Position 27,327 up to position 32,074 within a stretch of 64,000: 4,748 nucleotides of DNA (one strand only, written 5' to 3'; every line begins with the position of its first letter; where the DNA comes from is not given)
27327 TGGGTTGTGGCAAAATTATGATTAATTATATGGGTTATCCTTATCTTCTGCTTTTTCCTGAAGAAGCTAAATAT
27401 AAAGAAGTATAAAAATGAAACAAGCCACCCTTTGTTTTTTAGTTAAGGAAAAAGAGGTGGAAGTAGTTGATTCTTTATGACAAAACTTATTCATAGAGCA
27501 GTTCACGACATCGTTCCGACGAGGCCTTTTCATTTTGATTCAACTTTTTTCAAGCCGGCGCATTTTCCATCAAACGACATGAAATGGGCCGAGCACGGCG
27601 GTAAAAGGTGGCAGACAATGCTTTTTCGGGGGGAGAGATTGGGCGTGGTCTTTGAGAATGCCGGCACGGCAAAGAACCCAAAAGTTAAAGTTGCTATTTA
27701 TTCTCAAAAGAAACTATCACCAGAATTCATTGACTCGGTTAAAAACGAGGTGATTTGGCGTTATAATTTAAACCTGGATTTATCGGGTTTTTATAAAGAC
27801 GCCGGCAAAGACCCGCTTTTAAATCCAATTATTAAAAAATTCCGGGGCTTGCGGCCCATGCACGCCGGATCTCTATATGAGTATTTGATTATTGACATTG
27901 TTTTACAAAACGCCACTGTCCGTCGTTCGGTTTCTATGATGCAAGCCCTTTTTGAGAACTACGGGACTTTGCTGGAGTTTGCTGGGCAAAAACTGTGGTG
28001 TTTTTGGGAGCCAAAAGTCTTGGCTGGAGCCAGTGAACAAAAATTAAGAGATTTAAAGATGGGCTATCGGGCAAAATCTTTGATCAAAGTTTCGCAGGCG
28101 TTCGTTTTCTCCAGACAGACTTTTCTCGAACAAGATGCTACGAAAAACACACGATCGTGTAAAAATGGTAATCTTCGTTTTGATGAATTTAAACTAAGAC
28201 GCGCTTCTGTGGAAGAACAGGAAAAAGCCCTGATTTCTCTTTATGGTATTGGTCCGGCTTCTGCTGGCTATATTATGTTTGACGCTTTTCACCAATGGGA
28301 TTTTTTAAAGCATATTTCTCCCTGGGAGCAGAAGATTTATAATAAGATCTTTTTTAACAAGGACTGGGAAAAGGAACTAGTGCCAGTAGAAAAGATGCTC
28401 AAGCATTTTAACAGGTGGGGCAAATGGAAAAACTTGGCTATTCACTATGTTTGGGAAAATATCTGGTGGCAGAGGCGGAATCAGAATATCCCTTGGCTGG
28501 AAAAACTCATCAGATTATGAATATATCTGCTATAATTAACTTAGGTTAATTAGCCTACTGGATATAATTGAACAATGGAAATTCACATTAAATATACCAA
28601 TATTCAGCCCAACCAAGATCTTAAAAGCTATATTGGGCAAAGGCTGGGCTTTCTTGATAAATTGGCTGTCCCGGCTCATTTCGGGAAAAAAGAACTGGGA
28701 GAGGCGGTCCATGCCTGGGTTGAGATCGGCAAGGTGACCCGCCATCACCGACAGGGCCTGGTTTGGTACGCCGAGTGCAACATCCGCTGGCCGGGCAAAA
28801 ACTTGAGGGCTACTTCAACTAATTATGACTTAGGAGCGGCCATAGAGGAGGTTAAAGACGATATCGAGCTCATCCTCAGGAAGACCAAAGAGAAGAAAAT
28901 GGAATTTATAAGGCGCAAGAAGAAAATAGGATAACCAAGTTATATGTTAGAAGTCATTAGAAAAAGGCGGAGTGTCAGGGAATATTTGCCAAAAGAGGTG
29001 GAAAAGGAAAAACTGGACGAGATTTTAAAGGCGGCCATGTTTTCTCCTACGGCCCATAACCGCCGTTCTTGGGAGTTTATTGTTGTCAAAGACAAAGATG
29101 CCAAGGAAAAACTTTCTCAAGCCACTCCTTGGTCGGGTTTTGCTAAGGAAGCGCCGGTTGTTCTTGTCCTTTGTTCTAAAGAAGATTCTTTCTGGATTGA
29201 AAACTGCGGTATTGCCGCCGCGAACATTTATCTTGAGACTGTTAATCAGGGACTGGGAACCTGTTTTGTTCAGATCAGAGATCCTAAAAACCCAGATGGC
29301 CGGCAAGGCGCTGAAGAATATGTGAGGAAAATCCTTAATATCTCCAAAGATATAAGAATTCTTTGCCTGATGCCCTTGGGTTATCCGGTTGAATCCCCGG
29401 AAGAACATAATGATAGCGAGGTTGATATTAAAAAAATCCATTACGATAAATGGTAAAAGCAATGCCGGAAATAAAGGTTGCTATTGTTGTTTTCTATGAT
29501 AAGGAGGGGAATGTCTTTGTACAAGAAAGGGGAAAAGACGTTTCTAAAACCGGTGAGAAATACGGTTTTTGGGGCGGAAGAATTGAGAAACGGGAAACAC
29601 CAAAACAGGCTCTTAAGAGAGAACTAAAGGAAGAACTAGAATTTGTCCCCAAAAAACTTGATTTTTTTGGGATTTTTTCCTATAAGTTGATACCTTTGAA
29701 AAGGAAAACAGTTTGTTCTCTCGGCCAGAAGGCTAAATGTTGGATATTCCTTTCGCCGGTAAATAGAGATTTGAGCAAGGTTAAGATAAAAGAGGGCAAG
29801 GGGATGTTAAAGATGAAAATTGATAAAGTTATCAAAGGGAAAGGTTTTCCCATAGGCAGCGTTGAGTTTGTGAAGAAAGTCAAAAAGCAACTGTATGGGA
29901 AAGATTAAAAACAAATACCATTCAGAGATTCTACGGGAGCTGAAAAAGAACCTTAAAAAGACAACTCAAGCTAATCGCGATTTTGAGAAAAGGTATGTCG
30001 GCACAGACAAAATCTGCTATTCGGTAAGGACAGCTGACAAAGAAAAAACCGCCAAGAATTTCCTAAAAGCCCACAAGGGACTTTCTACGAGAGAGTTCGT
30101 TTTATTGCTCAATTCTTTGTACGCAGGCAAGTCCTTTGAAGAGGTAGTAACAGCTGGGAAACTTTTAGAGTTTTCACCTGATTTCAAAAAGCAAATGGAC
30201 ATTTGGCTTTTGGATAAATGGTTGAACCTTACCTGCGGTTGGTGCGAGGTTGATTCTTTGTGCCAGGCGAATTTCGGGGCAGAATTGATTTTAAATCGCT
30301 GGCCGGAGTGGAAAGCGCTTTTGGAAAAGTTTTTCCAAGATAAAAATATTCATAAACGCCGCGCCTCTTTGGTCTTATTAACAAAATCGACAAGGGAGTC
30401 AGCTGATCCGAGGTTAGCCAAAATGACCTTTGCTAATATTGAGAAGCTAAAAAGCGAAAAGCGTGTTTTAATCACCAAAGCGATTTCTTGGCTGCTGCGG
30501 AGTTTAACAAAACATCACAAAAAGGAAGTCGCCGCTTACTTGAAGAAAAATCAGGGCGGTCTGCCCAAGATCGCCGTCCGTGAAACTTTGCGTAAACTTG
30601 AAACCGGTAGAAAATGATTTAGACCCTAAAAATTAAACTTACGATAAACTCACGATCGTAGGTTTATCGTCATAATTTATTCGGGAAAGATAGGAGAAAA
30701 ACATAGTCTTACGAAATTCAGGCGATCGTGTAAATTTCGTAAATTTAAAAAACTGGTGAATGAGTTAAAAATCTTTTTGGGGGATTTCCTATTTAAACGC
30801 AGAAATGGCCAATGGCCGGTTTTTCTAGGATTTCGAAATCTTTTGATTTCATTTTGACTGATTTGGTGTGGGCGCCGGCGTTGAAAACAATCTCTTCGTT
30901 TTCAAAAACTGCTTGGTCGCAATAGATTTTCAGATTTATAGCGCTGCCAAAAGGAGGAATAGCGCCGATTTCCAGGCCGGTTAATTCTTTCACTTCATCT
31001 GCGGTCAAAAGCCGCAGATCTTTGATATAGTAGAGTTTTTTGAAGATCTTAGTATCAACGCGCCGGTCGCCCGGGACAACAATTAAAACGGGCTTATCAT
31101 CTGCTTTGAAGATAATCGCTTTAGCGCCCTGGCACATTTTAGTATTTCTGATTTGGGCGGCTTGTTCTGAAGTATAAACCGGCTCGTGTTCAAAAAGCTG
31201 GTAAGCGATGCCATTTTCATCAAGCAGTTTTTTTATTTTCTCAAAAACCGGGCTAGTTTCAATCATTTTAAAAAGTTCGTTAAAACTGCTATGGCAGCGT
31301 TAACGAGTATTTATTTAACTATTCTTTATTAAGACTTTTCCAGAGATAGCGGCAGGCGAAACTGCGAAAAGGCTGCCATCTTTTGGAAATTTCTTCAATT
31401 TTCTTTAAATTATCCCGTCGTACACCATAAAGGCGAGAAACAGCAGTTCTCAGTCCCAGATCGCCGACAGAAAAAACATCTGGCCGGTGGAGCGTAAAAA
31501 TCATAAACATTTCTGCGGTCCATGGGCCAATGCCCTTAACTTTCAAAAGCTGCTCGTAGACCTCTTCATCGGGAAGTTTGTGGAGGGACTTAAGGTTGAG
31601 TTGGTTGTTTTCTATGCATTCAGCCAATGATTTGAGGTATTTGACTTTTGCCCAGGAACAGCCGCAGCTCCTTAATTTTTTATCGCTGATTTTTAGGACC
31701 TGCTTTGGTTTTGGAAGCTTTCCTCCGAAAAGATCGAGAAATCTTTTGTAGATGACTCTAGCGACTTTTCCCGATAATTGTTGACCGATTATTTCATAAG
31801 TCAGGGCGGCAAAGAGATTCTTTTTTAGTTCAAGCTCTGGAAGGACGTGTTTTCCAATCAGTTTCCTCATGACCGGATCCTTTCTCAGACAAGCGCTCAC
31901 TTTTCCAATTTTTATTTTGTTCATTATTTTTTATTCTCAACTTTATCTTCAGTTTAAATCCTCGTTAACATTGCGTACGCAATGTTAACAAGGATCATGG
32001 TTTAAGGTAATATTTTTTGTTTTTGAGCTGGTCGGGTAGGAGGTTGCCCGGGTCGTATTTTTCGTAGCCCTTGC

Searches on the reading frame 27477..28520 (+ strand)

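Call 82: search_protein_families(library=pfam, proteins=[window:27477-28520:+], max_evalue=0.0001)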
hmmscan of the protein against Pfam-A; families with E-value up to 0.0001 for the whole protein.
window:27477-28520:+ (347 aa): 1 family
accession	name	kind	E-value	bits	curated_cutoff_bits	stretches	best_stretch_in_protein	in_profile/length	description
PF00730.31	HhH-GPD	-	3e-07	31.2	26.2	1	141-243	4-67/108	HhH-GPD superfamily base excision DNA repair protein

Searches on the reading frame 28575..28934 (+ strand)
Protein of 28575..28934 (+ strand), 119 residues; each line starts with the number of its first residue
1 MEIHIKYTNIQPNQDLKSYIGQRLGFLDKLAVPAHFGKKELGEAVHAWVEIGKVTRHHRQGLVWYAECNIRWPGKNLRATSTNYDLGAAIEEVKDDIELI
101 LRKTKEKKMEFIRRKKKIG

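Call 82: search_protein_families(library=pfam, proteins=[window:28575-28934:+], max_evalue=0.0001)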
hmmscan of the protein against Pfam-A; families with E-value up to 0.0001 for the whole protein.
window:28575-28934:+ (119 aa): 1 family
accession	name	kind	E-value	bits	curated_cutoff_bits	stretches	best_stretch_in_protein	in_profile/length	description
PF02482.25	Ribosomal_S30AE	-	2e-08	35.3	23.7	1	3-108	1-87/88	Sigma 54 modulation protein / S30EA ribosomal protein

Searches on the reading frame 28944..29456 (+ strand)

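Call 82: search_protein_families(library=pfam, proteins=[window:28944-29456:+], max_evalue=0.0001)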
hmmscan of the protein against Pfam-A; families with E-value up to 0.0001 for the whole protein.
window:28944-29456:+ (170 aa): 2 families
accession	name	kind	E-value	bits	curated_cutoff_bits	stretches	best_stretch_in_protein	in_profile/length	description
PF00881.29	Nitroreductase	-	7.6e-30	104.7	23.5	2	5-60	1-56/167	Nitroreductase family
PF14512.11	TM1586_NiRdase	-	1.1e-16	61.6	27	1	2-159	3-144/215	Putative TM nitroreductase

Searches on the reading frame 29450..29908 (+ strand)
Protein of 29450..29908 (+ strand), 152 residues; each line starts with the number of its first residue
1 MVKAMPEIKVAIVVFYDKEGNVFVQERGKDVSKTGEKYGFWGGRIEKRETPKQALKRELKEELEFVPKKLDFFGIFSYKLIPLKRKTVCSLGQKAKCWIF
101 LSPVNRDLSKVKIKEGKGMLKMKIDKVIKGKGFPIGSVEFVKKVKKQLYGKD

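Call 82: search_protein_families(library=pfam, proteins=[window:29450-29908:+], max_evalue=0.0001)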
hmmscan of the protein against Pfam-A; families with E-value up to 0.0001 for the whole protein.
window:29450-29908:+ (152 aa): 1 family
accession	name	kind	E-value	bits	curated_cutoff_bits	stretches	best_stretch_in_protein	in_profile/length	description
PF00293.34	NUDIX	-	3.5e-13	50.2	21.1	1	10-94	6-85/134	NUDIX domain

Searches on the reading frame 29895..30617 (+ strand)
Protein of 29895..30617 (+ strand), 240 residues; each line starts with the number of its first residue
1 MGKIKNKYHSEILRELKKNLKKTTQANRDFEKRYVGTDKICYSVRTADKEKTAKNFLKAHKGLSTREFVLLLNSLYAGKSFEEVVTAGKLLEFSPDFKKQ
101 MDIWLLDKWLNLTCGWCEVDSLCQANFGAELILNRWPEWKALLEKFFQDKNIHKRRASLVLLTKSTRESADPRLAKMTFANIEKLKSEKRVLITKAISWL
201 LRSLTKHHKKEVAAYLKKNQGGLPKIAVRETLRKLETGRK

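Call 82: search_protein_families(library=pfam, proteins=[window:29895-30617:+], max_evalue=0.0001)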
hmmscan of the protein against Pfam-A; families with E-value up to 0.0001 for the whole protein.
window:29895-30617:+ (240 aa): 1 family
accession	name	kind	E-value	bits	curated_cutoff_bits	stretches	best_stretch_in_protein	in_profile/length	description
PF08713.17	DNA_alkylation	-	4.7e-29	102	21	1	24-235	10-213/213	DNA alkylation repair enzyme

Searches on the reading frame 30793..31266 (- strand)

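Call 82: search_protein_families(library=pfam, proteins=[window:30793-31266:-], max_evalue=0.0001)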
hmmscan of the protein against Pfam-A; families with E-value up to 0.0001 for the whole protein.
window:30793-31266:- (157 aa): 1 family
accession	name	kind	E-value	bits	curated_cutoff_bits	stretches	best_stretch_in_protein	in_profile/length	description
PF04073.20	tRNA_edit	-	2.4e-30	105.6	25.5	1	27-144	1-120/123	Aminoacyl-tRNA editing domain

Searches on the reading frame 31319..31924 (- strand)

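Call 82: search_protein_families(library=pfam, proteins=[window:31319-31924:-], max_evalue=0.0001)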
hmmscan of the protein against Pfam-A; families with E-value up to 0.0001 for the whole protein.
window:31319-31924:- (201 aa): 1 family
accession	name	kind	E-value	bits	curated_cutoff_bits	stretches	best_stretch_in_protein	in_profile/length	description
PF00730.31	HhH-GPD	-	2.4e-17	63.7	26.2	1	44-184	3-107/108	HhH-GPD superfamily base excision DNA repair protein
